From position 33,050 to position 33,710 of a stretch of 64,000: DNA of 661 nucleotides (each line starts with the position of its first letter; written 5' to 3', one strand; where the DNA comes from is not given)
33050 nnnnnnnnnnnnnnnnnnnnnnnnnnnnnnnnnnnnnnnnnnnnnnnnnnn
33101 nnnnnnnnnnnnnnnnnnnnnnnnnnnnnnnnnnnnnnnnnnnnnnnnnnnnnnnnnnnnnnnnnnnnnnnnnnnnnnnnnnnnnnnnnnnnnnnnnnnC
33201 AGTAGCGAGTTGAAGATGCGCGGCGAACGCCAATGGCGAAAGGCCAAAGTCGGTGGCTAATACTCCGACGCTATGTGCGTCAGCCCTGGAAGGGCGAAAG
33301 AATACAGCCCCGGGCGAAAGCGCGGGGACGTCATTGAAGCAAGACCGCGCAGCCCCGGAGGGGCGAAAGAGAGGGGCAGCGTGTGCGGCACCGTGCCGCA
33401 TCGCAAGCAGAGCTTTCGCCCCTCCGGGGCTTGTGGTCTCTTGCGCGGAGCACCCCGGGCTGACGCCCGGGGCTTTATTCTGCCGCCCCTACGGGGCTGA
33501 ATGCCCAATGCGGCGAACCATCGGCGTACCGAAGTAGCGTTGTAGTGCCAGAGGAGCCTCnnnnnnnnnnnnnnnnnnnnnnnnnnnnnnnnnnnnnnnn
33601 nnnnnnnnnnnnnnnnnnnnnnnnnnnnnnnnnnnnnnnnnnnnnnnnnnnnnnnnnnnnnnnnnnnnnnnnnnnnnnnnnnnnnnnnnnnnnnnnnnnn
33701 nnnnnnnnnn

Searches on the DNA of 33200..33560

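Call 53: search_rna_families(source=window, start=33200, end=33560, threshold=evalue, max_evalue=1, show_alignments=3)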
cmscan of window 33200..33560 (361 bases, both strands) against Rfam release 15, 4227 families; matches with E-value up to 1: 13.
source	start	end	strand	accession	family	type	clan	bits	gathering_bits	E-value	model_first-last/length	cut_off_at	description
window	33453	33498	+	RF01687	Acido-Lenti-1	Gene; sRNA;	-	55.3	37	5.5e-12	1-46/46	no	Acido-Lenti-1 RNA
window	33282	33327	-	RF01687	Acido-Lenti-1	Gene; sRNA;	-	39.8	37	8.8e-08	1-46/46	no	Acido-Lenti-1 RNA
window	33285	33495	+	RF04159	MIR1437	Gene; miRNA;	-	32.5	168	0.0007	1-192/192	no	MIR1437 microRNA precursor family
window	33280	33500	-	RF04159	MIR1437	Gene; miRNA;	-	30.8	168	0.0016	1-192/192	no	MIR1437 microRNA precursor family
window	33285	33495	+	RF04141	MIR8622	Gene; miRNA;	-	30.7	197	0.00066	1-212/212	no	MIR8622 microRNA precursor family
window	33285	33495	-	RF04141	MIR8622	Gene; miRNA;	-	29.2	197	0.0014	1-212/212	no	MIR8622 microRNA precursor family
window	33351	33431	+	RF00891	mir-671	Gene; miRNA;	-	21.3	65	0.3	1-84/84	no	mir-671 microRNA precursor family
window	33351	33431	-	RF00891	mir-671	Gene; miRNA;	-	20.9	65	0.39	1-84/84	no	mir-671 microRNA precursor family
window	33335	33443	+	RF03965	mir-8927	Gene; miRNA;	-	20.2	160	0.085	1-145/145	no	mir-8927 microRNA precursor family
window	33453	33483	+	RF02401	ClpQY_promoter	Cis-reg;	-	19.2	42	0.052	1-31/57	no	ClpQY promoter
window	33341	33440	+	RF02006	mir-1253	Gene; miRNA;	-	18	103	0.63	1-94/94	no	mir-1253 microRNA precursor family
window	33300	33340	-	RF01366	CRISPR-DR53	Gene; CRISPR;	-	18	45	0.89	1-37/37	no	CRISPR RNA direct repeat element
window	33416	33481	+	RF02837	anti-hemB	Gene; sRNA;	-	15.6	49.5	0.34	1-81/81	no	Burkholderia RNA 7 (anti-hemB)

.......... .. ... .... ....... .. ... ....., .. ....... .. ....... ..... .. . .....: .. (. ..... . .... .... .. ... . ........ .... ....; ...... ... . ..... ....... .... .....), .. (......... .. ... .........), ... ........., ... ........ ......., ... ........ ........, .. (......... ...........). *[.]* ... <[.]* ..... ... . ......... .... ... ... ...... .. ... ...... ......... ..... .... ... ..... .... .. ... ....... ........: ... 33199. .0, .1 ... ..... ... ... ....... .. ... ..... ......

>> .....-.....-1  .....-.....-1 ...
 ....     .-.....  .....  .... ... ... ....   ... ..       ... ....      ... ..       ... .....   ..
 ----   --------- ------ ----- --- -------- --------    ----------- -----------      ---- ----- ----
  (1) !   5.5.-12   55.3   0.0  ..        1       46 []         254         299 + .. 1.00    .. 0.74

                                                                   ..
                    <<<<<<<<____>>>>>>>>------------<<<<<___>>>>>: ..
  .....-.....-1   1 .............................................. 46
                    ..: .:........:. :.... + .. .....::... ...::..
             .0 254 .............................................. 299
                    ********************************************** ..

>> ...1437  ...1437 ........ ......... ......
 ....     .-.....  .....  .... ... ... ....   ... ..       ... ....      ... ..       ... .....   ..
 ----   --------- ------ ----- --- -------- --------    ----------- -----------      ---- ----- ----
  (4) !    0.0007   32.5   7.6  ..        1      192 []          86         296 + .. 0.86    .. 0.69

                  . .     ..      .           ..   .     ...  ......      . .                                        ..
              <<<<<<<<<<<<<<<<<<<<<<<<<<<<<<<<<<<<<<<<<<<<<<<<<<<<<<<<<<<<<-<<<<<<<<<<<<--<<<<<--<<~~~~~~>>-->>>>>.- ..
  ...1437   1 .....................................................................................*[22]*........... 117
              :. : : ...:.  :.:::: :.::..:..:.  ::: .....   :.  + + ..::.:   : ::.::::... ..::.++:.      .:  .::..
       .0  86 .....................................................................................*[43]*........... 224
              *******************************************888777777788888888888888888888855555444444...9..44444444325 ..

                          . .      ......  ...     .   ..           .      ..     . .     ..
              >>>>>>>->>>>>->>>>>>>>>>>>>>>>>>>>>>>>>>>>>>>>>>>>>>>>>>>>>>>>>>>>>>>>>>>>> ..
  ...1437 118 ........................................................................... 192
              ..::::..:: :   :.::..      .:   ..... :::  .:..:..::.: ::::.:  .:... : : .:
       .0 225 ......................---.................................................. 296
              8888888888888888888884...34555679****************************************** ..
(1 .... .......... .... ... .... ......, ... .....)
